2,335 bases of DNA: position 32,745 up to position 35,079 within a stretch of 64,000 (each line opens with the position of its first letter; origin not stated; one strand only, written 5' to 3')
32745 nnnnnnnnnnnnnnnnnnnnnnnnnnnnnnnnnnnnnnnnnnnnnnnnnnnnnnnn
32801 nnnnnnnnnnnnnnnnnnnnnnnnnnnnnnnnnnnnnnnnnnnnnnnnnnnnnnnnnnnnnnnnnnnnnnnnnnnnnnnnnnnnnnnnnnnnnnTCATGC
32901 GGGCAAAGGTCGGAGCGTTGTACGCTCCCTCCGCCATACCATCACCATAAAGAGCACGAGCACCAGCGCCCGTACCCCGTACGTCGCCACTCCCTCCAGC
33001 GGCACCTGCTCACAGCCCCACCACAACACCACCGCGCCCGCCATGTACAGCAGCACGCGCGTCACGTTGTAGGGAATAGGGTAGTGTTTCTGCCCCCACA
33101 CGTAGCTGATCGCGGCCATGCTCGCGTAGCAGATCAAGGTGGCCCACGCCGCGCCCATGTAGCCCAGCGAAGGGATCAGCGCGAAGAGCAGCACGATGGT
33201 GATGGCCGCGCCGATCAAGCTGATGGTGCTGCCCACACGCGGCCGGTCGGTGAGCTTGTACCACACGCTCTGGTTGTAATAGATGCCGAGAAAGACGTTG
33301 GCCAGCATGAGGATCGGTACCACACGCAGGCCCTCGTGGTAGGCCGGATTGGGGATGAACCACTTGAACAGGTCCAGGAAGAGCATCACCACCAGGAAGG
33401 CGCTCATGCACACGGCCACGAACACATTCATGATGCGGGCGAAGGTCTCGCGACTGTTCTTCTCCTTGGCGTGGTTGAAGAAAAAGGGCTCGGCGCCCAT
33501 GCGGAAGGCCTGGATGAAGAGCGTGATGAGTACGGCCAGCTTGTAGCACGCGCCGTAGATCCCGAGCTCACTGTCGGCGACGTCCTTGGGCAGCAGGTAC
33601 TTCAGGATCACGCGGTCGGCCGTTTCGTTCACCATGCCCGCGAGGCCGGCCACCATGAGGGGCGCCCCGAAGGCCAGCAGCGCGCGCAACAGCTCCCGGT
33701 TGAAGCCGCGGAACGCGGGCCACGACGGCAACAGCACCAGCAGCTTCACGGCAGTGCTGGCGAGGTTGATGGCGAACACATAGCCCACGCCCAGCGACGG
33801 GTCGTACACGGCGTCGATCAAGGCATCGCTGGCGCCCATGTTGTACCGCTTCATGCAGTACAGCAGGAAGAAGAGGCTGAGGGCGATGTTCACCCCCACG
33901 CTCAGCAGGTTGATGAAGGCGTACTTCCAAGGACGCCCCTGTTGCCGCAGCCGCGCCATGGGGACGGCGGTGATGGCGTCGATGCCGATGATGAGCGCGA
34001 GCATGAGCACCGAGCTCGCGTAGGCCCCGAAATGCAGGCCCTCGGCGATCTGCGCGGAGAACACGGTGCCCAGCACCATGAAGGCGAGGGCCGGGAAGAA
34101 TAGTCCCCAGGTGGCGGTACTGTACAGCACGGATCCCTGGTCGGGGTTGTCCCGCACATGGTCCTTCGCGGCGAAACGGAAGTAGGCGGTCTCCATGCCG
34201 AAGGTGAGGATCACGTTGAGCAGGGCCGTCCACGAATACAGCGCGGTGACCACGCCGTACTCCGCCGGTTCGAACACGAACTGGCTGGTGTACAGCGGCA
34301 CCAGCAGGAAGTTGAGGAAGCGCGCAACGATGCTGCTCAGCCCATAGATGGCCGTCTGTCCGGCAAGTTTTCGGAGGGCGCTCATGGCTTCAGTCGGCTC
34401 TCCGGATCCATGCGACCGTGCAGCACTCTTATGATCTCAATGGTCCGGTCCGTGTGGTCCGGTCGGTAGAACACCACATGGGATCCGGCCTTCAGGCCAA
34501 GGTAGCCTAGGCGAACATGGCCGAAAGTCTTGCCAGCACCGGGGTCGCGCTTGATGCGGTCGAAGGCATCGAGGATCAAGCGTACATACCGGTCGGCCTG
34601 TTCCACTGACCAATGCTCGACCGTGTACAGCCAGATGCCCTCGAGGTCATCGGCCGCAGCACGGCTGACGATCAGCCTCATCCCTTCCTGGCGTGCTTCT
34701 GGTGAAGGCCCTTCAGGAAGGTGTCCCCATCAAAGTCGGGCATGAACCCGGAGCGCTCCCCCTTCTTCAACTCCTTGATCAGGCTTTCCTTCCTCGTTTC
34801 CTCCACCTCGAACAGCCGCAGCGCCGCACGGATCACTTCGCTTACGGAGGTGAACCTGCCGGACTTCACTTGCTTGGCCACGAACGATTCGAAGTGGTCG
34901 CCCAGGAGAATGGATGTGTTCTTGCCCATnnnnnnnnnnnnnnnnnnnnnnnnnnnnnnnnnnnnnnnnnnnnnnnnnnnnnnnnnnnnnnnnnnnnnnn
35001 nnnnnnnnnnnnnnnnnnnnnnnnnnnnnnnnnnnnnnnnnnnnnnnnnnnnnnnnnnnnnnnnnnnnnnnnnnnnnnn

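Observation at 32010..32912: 91-bp near-identical direct repeats duplicate flippase 3' end and dut 5' end, bracketing an 812-bp hicBA insertion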

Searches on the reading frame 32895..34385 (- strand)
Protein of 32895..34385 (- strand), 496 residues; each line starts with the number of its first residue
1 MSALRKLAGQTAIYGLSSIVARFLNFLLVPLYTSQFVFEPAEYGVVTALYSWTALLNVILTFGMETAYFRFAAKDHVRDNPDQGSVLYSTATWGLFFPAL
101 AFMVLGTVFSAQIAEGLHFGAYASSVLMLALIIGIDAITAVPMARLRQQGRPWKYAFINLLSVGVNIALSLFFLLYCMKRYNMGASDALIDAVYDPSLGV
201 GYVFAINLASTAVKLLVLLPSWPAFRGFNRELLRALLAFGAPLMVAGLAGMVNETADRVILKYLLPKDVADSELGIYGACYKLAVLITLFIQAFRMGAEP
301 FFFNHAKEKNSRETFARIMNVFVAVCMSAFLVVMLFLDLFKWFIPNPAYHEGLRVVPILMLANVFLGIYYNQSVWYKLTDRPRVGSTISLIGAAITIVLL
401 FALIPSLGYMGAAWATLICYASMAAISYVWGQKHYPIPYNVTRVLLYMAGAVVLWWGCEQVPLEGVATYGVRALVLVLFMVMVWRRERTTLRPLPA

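Call 7: search_protein_families(library=pfam, proteins=[window:32895-34385:-], max_evalue=0.01)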
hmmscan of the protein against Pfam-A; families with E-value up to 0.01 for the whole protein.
window:32895-34385:- (496 aa): 2 families
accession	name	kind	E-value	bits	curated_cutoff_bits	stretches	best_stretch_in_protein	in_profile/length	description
PF01943.22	Polysacc_synt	-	3.1e-15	56.8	28.2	1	11-296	5-263/274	Polysaccharide biosynthesis protein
PF13440.11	Polysacc_synt_3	-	6.8e-10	39.1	23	1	39-292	7-229/293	Polysaccharide biosynthesis protein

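Call 9: find_encoding_contigs(protein=window:32895-34385:-, flank=6000, max_places=10)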
Protein window:32895-34385:- (496 aa): 23 contigs read that carry it; 9 places shown.
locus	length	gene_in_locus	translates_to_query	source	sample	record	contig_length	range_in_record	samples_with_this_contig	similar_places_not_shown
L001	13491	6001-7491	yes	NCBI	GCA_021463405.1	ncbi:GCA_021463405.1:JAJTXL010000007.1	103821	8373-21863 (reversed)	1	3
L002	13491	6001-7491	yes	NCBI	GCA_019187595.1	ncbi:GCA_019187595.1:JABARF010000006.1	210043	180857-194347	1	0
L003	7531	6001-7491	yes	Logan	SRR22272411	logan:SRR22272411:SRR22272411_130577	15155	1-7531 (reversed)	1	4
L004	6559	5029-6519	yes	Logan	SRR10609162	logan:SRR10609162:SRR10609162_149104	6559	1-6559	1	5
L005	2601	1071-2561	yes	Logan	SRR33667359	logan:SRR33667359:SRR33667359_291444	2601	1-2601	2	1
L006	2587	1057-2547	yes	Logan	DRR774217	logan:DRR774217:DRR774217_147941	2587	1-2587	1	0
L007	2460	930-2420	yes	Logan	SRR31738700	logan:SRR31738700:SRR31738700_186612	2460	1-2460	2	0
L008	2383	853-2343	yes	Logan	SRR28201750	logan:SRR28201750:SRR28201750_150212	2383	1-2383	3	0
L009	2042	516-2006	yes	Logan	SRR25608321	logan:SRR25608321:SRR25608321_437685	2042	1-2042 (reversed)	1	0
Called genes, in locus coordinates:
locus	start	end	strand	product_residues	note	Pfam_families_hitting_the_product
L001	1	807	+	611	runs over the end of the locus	PF26628:DUF8202, PF18962:Por_Secre_tail (weak)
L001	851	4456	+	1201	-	PF00512:HisKA (weak), PF02518:HATPase_c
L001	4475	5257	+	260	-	PF00378:ECH_1, PF16113:ECH_2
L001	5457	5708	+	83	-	PF03693:ParD_antitoxin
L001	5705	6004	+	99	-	PF05016:ParE_toxin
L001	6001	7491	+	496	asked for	PF01943:Polysacc_synt, PF13440:Polysacc_synt_3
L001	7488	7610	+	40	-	-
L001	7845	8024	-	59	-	PF07927:HicA_toxin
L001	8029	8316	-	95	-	PF21748:UPF0150 (faint), PF15919:HicB_lk_antitox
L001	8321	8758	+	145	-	PF00692:dUTPase, PF22769:DCD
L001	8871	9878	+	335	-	PF00483:NTP_transferase, PF00132:Hexapep (faint), PF25084:LbH_EIF2B (weak)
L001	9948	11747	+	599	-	PF09976:TPR_21 (faint), PF13432:TPR_16, PF14559:TPR_19, PF13432:TPR_16 (weak), PF14559:TPR_19 (weak), PF13432:TPR_16 (weak), PF14559:TPR_19, PF13429:TPR_15 (weak), +22 more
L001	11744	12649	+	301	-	PF14125:DUF4292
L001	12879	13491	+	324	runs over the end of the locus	PF01551:Peptidase_M23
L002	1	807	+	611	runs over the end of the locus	PF26628:DUF8202, PF18962:Por_Secre_tail (weak)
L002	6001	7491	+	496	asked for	PF01943:Polysacc_synt, PF13440:Polysacc_synt_3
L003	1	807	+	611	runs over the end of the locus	PF26628:DUF8202, PF18962:Por_Secre_tail (weak)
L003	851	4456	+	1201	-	PF00512:HisKA (weak), PF02518:HATPase_c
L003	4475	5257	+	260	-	PF00378:ECH_1, PF16113:ECH_2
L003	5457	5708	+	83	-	PF03693:ParD_antitoxin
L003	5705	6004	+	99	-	PF05016:ParE_toxin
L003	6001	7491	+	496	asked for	PF01943:Polysacc_synt, PF13440:Polysacc_synt_3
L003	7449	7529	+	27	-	?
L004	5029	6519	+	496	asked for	PF01943:Polysacc_synt, PF13440:Polysacc_synt_3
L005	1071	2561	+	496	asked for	PF01943:Polysacc_synt, PF13440:Polysacc_synt_3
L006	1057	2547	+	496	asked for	PF01943:Polysacc_synt, PF13440:Polysacc_synt_3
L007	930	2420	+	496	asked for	PF01943:Polysacc_synt, PF13440:Polysacc_synt_3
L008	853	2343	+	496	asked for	PF01943:Polysacc_synt, PF13440:Polysacc_synt_3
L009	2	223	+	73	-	?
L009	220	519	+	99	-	PF05016:ParE_toxin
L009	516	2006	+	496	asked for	PF01943:Polysacc_synt, PF13440:Polysacc_synt_3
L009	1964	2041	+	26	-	?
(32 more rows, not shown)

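Call 11: find_related_loci(query=window:32895-34385:-, collection=genome_contigs, flank=5000)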
Query window:32895-34385:- (496 aa) in genome_contigs; peptide patterns used: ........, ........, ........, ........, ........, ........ (x = any residue, [..] = any of these).
599 stretches matched a pattern (row limit reached: there are more); 589 encode a relative of the query (tblastn E <= 1e-3); the best 80 are kept; 80 distinct loci.
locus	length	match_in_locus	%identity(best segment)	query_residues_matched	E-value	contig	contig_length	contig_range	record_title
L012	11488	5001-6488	94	1-496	0e+0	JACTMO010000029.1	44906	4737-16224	MAG: Bacteroidetes bacterium isolate BJ7 scaffold_795, whole genome shotgun sequence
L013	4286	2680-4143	92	1-488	0e+0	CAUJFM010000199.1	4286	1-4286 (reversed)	MAG: Bacteroidota bacterium isolate KLAP54 genome assembly, contig: KLAP54_155398, whole genome shotgun sequence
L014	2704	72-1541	91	1-490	0e+0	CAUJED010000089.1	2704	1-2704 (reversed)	MAG: Bacteroidota bacterium isolate KLAP38 genome assembly, contig: KLAP38_277399, whole genome shotgun sequence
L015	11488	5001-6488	87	1-496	0e+0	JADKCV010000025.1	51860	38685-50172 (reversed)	MAG: Flavobacteriales bacterium isolate OdNE_18-Q3-R46-58_MAXAC.100_sub tig00019576-10-518630, whole genome shotgun sequ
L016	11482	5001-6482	88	1-494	0e+0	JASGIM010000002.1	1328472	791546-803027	MAG: Flavobacteriales bacterium isolate 5N033 JMF-2111-06-0005.ont.bin.33_1, whole genome shotgun sequence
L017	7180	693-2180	85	1-496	0e+0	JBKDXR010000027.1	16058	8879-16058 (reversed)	MAG: Flavobacteriales bacterium isolate samp_4376_concoct_992 samp_4376_238741, whole genome shotgun sequence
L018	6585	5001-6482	85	1-494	0e+0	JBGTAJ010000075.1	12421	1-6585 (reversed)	MAG: Flavobacteriales bacterium isolate JTS-AC70 k141_353488, whole genome shotgun sequence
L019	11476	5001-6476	87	1-492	0e+0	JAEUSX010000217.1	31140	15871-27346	MAG: Flavobacteriales bacterium isolate new MAG-314 k141_2069510, whole genome shotgun sequence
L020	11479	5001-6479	86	1-493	0e+0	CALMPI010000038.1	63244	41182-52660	MAG TPA_asm: uncultured Flavobacteriales bacterium isolate SRR2107183_bin.102_CONCOCT_v1.1_MAG genome assembly, contig:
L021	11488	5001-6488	86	1-496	0e+0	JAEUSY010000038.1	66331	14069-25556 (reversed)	MAG: Flavobacteriales bacterium isolate new MAG-315 k141_232131, whole genome shotgun sequence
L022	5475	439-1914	86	1-493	0e+0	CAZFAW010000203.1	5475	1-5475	MAG TPA_asm: uncultured Chryseobacterium sp. isolate binchicken_co197_380 genome assembly, contig: NODE_31183_length_547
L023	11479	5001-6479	86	1-493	0e+0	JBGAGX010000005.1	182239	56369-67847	MAG: Flavobacteriales bacterium isolate MAG_MBR_H125.12 MBRH125-12_opera_contig_496, whole genome shotgun sequence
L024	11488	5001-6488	84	1-492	0e+0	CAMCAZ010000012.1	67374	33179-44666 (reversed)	MAG: Chryseobacterium gleum isolate ZE-13nov19-170 genome assembly, contig: ZE-13nov19-C317, whole genome shotgun sequen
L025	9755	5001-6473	85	1-491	0e+0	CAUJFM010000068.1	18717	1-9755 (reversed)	MAG: Bacteroidota bacterium isolate KLAP54 genome assembly, contig: KLAP54_511994, whole genome shotgun sequence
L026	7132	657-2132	84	1-494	0e+0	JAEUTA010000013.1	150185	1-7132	MAG: Flavobacteriales bacterium isolate new MAG-317 k141_1576793, whole genome shotgun sequence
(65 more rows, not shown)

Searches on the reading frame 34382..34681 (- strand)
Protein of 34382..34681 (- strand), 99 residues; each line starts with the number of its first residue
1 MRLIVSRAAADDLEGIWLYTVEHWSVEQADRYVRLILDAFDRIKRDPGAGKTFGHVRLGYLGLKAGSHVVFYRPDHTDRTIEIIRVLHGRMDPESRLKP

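Call 7: search_protein_families(library=pfam, proteins=[window:34382-34681:-], max_evalue=0.01)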
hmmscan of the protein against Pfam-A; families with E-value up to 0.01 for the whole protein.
window:34382-34681:- (99 aa): 1 family
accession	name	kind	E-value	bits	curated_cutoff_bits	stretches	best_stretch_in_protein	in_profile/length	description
PF05016.21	ParE_toxin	-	8.3e-19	68.4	23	1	4-93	2-89/89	ParE toxin of type II toxin-antitoxin system, parDE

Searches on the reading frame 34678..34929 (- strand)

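Call 7: search_protein_families(library=pfam, proteins=[window:34678-34929:-], max_evalue=0.01)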
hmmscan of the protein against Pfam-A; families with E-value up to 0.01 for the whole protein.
window:34678-34929:- (83 aa): 1 family
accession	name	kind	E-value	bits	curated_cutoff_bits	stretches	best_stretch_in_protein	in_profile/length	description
PF03693.20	ParD_antitoxin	-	4.5e-28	97.9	21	1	1-78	1-78/81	Bacterial antitoxin of ParD toxin-antitoxin type II system and RHH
